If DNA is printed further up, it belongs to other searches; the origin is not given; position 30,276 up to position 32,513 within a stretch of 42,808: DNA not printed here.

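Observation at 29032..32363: Membrane-anchored non-canonical Hsp70-like ATPase with a putative membrane GrpE-like partner and a small TM protein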

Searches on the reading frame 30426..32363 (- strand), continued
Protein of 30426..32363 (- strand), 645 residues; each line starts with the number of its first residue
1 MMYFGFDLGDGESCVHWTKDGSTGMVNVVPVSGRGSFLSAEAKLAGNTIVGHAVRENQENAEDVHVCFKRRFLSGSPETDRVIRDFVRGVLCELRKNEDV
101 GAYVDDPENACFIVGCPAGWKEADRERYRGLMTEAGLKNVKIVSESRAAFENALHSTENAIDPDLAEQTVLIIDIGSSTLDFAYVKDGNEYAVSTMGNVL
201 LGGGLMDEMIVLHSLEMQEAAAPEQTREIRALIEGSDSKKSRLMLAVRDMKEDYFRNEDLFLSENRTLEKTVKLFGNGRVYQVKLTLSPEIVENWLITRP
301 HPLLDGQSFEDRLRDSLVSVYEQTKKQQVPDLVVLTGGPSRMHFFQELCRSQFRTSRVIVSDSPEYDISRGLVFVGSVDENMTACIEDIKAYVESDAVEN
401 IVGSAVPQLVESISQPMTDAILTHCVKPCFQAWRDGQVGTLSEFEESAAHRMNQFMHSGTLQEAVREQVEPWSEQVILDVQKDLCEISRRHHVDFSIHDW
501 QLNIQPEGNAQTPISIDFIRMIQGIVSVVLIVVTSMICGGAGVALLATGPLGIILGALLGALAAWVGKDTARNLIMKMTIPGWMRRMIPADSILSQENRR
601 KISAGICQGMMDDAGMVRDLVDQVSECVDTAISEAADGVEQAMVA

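Call 39: predict_structure(alignment_id=A5)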
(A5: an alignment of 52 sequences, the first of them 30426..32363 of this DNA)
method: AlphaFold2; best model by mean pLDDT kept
length: 645 residues; sequences in the alignment: 52
mean_pLDDT: 82.7   pTM: 0.74
mean pLDDT of the five models: 82.7, 81.7, 79.6, 79.6, 78.7
residues with pLDDT >= 90: 241; 70-90: 305; 50-70: 67; < 50: 32
segments of 3 or more residues with pLDDT < 50: 501-515, 539-553
pLDDT, mean of each block of 10 residues (from residue 1): 93 91 84 93 95 91 90 89 96 95 93 90 93 96 89 74 67 78 79 70 85 93 93 91 93 89 91 89 93 90 88 91 89 86 89 91 87 90 90 94 91 86 86 83 83 80 80 87 88 67 38 47 64 60 36 52 61 73 75 80 83 85 87 84 71
secondary structure, 60 per line:
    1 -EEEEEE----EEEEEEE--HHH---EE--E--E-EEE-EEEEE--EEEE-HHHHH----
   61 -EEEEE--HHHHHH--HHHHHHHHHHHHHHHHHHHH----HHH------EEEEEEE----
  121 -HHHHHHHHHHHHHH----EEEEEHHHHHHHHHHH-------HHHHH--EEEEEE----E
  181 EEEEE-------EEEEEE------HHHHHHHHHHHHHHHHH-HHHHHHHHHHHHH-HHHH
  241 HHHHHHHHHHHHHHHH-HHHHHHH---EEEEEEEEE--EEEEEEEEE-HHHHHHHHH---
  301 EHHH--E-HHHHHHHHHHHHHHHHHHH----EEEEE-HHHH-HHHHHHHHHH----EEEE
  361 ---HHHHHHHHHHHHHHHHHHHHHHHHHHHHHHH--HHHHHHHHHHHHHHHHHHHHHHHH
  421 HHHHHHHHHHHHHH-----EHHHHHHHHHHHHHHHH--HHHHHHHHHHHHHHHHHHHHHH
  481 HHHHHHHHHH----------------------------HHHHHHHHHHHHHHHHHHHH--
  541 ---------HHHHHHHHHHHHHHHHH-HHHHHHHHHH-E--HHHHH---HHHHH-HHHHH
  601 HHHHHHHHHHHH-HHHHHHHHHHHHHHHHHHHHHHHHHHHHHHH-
elements in order: E2-7 E12-18 E36-38 E40-44 E47-50 H52-56 E62-66 H69-74 H77-96 E110-116 H122-135 E140-144 H145-155 H163-167 E170-175 E180-185 E193-198 H205-221 H223-235 H237-256 H258-264 E268-276 E279-287 H289-297 H309-327 E332-336 H338-341 H343-352 E357-360 H364-394 H397-434 H441-456 H459-490 H519-538 H550-566 H568-577 H582-586 H590-594 H596-612 H614-644
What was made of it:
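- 30426..32363 (-): Gene for the 645-aa membrane-inserted Hsp70-like ATPase (stop codon included). AF2 model: mean pLDDT 82.7, pTM 0.74 (call 39).
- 30894..31274 (-): Helical stalk domain, residues 364-490 (four long helices); invariant W433 and W472. AF2 secondary structure, pLDDT 80-94 (call 39).
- On Hsp70/DnaK family: The AF2 model has only helices after residue 363 (call 39).
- AF2 gives pLDDT 82.7 and pTM 0.74, with only helices after residue 363 (call 39). The AF2 confidence for the hairpin turn and the preceding linker is low (pLDDT below 50 at 501-515 and 539-553, call 39). Predicted subdomain IIB is large, with helices plus a beta hairpin as in Hsp70 (call 39).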

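Call 42: fold_search(model_id=the predicted structure, library=pdb)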
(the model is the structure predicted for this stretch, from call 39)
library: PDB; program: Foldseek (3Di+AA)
matches with E <= 10: 1230; with E <= 0.001: 773
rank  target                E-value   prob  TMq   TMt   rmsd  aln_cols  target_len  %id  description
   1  5obu                  8.4e-14  1.00  0.42  0.51   5.3       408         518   20  Mycoplasma genitalium DnaK deletion mutant lacking SBDalpha in complex with AMPPNP. (released 2018-05-09)
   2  6w6e_I                1.1e-13  1.00  0.39  0.64   6.1       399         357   21  The Mycobacterium tuberculosis ClpB disaggregase hexamer structure with a locally refined ClpB middle domain and a Dna (released 2021-05-26)
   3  5obx                  3.4e-13  1.00  0.40  0.65   5.8       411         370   20  Mycoplasma genitalium DnaK-NBD (released 2018-05-09)
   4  6ha7_B                3.6e-13  1.00  0.36  0.56   7.2       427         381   20  Crystal structure of the BiP NBD and MANF complex (released 2019-02-06)
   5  5obv                  3.9e-13  1.00  0.41  0.50   5.9       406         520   19  Mycoplasma genitalium DnaK deletion mutant lacking SBDalpha in complex with ADP and Pi. (released 2018-05-09)
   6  8w1m_A                4.5e-13  1.00  0.40  0.63   6.0       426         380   21  T.thermophilus DNAK nucleotide binding domain in complex with ADP (released 2025-02-26)
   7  9a5j_A                4.7e-13  1.00  0.43  0.45   4.8       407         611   19  Integrative model of DNAK-GUDB by crosslinking MS and deep learning (released 2024-09-18)
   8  6b1n_A                5.6e-13  1.00  0.39  0.62   6.3       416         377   20  Disrupted hydrogen bond network impairs ATPase activity in an Hsc70 cysteine mutant (released 2018-01-17)
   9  6rzq_A                7.0e-13  1.00  0.39  0.61   5.9       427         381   19  Plasmodium falciparum Hsp70-x chaperone nucleotide binding domain - ANP-PnP bound state (released 2019-10-02)
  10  3a8y_A                7.4e-13  1.00  0.35  0.53   7.3       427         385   20  Crystal structure of the complex between the BAG5 BD5 and Hsp70 NBD (released 2010-03-31)
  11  5ey4_B                8.1e-13  1.00  0.38  0.59   6.6       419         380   20  Crystal structure of human GRP78 (70kDa heat shock protein 5 / BIP) ATPase domain in complex with 2'-deoxy-ATP (released 2016-06-15)
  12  6ha7_A                8.1e-13  1.00  0.36  0.55   7.4       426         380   20  Crystal structure of the BiP NBD and MANF complex (released 2019-02-06)
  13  5aqf_A                8.1e-13  1.00  0.33  0.51   7.8       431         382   18  Fragment-based screening of HSP70 sheds light on the functional role of ATP-binding site residues (released 2016-10-05)
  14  5aqm_C                8.4e-13  1.00  0.38  0.58   6.4       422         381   18  Fragment-based screening of HSP70 sheds light on the functional role of ATP-binding site residues (released 2016-10-05)
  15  5aqg_E                8.8e-13  1.00  0.37  0.56   7.2       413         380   19  Fragment-based screening of HSP70 sheds light on the functional role of ATP-binding site residues (released 2016-10-05)
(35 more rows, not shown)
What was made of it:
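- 31275..32363 (-): Nucleotide-binding domain, residues 1-363, Hsp70 type. All 50 listed Foldseek hits are DnaK/Hsc70/BiP NBDs at E~1e-13 (call 42).
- On Hsp70/DnaK family: All 50 listed Foldseek hits are Hsp70 NBDs (call 42).
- All 50 listed Foldseek hits are Hsp70 NBDs at E~1e-13 (call 42).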

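Call 48: find_related_loci(query=A5, collection=genome_contigs, flank=6000)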
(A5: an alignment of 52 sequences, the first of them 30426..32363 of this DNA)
Query A5 (645 aa) in genome_contigs; peptide patterns used: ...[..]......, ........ (x = any residue, [..] = any of these).
203 stretches matched a pattern; 154 encode a relative of the query (tblastn E <= 1e-3); the best 80 are kept; 78 distinct loci.
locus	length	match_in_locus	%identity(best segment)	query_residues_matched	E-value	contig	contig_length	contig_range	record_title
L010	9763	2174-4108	68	1-645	0e+0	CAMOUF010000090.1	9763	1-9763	MAG: uncultured Clostridia bacterium isolate SRR873609_bin.24_metaWRAP_v1.3_MAG genome assembly, contig: ERZ1756109_1337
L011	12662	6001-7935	67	1-645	0e+0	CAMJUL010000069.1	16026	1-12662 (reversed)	MAG: uncultured Clostridia bacterium isolate SRR12081294_bin.45_metaWRAP_v1.3_MAG genome assembly, contig: ERZ12289768.5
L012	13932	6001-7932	55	1-643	0e+0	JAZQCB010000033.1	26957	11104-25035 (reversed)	MAG: Clostridia bacterium isolate T1900044639_TS20190105.MAGScoT_cleanbin_000020 SGB_1223_k141_1375535, whole genome sho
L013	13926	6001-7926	60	1-645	0e+0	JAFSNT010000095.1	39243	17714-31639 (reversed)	MAG: Clostridia bacterium isolate RGIG3310 Goat_Reticulum-5__c217109, whole genome shotgun sequence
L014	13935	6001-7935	67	1-645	0e+0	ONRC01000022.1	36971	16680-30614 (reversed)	uncultured Clostridiales bacterium isolate RUG563 genome assembly, contig: scaffold_1173, whole genome shotgun sequence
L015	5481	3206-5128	43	1-645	0e+0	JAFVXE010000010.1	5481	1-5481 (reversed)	MAG: Clostridia bacterium isolate RGIG5476 Sheep_Colon-5__c149439, whole genome shotgun sequence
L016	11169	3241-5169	44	1-645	2e-178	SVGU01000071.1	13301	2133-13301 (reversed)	MAG: Clostridiales bacterium isolate SIG366 NODE_78828_length_13301_cov_2.416047, whole genome shotgun sequence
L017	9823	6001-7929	44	1-645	2e-177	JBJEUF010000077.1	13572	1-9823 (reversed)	MAG: Aristaeellaceae bacterium isolate PUUB45_bin.019 NODE_3112_length_13572_cov_25.563809, whole genome shotgun sequenc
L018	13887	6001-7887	41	1-629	2e-168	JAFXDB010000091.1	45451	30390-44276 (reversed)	MAG: Clostridia bacterium isolate RGIG6305 Sheep_Rectum-3__c441113, whole genome shotgun sequence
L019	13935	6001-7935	42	1-645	2e-166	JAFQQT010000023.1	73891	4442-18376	MAG: Clostridia bacterium isolate RGIG2065 Goat_Colon-2__c132243, whole genome shotgun sequence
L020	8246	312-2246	41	1-645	8e-166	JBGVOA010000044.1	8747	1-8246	MAG: Christensenellales bacterium isolate fecal_MAG_221 fecal_MAG_221_contig_0044, whole genome shotgun sequence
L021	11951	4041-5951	42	1-643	4e-154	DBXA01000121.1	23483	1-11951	MAG TPA_asm: Christensenella sp. UBA1224 UBA1224_contig_250855, whole genome shotgun sequence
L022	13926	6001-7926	60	1-645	0e+0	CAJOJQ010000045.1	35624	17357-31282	uncultured Christensenellaceae bacterium isolate Red_deer_4_mag_93 genome assembly, contig: scaffold_4113, whole genome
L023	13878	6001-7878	37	1-632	7e-133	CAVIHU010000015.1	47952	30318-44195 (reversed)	Bacteroidaceae bacterium isolate H07676-L1_cleanbin_000020 genome assembly, contig: Spades_H07676-L1_contig_490, whole g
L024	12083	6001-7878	37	1-632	1e-130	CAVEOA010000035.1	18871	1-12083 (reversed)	Alloprevotella sp. isolate G02620-L1_cleanbin_000015 genome assembly, contig: Spades_G02620-L1_contig_1412, whole genome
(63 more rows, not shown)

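Call 58: search_solved_structures(query=A5, max_evalue=1)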
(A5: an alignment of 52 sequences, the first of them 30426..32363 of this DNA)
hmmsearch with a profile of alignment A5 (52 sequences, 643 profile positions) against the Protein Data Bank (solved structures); distinct sequences matched with E-value up to 1: 113 (the best 60 are shown).
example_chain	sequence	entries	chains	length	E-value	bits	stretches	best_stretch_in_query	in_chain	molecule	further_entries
5obx_A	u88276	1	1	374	6.6e-14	54.4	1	4-374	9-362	Chaperone protein DnaK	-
5obw_A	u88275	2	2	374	1.4e-13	53.3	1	4-374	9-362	Chaperone protein DnaK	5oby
5obu_A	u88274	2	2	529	4.4e-13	51.7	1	4-374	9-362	Chaperone protein DnaK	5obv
2v7y_A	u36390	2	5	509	7.1e-13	51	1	4-221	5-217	CHAPERONE PROTEIN DNAK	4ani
7n6g_6K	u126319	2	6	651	1e-12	50.5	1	98-219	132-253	Heat shock protein 70A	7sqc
1bup_A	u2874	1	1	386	2.6e-12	49.1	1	107-228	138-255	PROTEIN (70 KILODALTON HEAT SHOCK PROTEIN)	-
6h9u_A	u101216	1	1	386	2.8e-12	49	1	99-256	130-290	Endoplasmic reticulum chaperone BiP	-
6ha7_A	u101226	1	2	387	2.9e-12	49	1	99-256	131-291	Endoplasmic reticulum chaperone BiP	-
2qw9_A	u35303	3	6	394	2.9e-12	49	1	107-228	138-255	Heat shock cognate 71 kDa protein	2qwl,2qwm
6zyh_A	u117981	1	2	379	3e-12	48.9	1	99-256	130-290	Endoplasmic reticulum chaperone BiP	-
5aqm_A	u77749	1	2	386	3e-12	48.9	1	107-239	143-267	HEAT SHOCK COGNATE 71 KDA PROTEIN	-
6zyj_A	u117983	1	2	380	3e-12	48.9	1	107-228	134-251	Heat shock cognate 71 kDa protein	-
1hpm_A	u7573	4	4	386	3.1e-12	48.9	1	107-228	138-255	44K ATPASE FRAGMENT (N-TERMINAL) OF 7O kD HEAT-SHOCK COGNATE PROTEIN | HEAT-SHOCK COGNATE 70 kD PROTEIN | HEAT-SHOCK COGNATE 7OKD PROTEIN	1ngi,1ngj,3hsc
4h5n_A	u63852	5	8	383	3.1e-12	48.9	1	107-228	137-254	Heat shock cognate 71 kDa protein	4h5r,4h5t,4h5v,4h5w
4hwi_A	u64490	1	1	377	3.2e-12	48.8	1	107-228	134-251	Heat shock cognate 71 kDa protein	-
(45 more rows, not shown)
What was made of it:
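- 31275..32363 (-): The family profile matches DnaK NBDs in PDB at 6.6e-14 over residues 4-374 (call 58).
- On Hsp70/DnaK family: The PDB profile hit to a DnaK NBD is 6.6e-14 over residues 4-374 (call 58).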

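Call 60: search_protein_families(library=pfam, alignment_id=A5, max_evalue=0.1)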
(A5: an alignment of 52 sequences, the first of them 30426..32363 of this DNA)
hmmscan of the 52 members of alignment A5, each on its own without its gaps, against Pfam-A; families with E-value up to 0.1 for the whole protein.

A. member 1, window:30426-32363:- (645 aa): 5 families
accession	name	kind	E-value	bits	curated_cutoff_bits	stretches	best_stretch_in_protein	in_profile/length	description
PF00012.26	HSP70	-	1.4e-07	30.6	20.6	1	100-217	125-237/599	Hsp70 protein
PF06723.19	MreB_Mbl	-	2.5e-05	23.7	27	1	109-228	93-202/327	MreB/Mbl protein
PF21523.3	ParM_N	-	0.00047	20.7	27.4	0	169-217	6-53/159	Plasmid segregation protein ParM, C-terminal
PF11104.14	PilM_2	-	0.00065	19.2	27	1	130-220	143-230/340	Type IV pilus assembly protein PilM;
PF22491.1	DUF6988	-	0.05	13.9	27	1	416-479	68-125/167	Family of unknown function (DUF6988)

B. families by the number of members that match (of 52 scanned): 30 families (the first 25 are shown)
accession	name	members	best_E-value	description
PF00012.26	HSP70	49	2.3e-12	Hsp70 protein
PF21523.3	ParM_N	49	6.5e-07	Plasmid segregation protein ParM, C-terminal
PF06723.19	MreB_Mbl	30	8.5e-08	MreB/Mbl protein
PF21522.3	MreB-like_C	14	6.2e-05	Archaeal actin homologue MreB-like, C-terminal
PF14450.12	FtsA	7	0.0016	Cell division protein FtsA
PF00022.25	Actin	6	0.011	Actin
PF11104.14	PilM_2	5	0.00065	Type IV pilus assembly protein PilM;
PF10737.14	GerPC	3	0.0068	Spore germination protein GerPC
PF25459.1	AIM3_BBC1_C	3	0.061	AIM3/BBC1 Cysteine proteinase-fold domain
PF04286.17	DUF445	2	0.0012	Protein of unknown function (DUF445)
PF05400.18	FliT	2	0.012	Flagellar protein FliT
PF20547.3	DUF6761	1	0.0057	Family of unknown function (DUF6761)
PF01851.28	PC_rep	1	0.011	Proteasome/cyclosome repeat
PF05388.16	Carbpep_Y_N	1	0.011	Carboxypeptidase Y pro-peptide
PF22313.1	DIP0205-like_N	1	0.033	DIP0205-like, N-terminal domain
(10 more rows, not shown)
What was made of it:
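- On Hsp70/DnaK family: 49 of 52 members match HSP70 (call 60).
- Weak sub-threshold Pfam matches to ParM_N (49 of 52 members), MreB_Mbl (30) and MreB-like_C, FtsA, Actin and PilM_2 (5-14 members each) (call 60).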
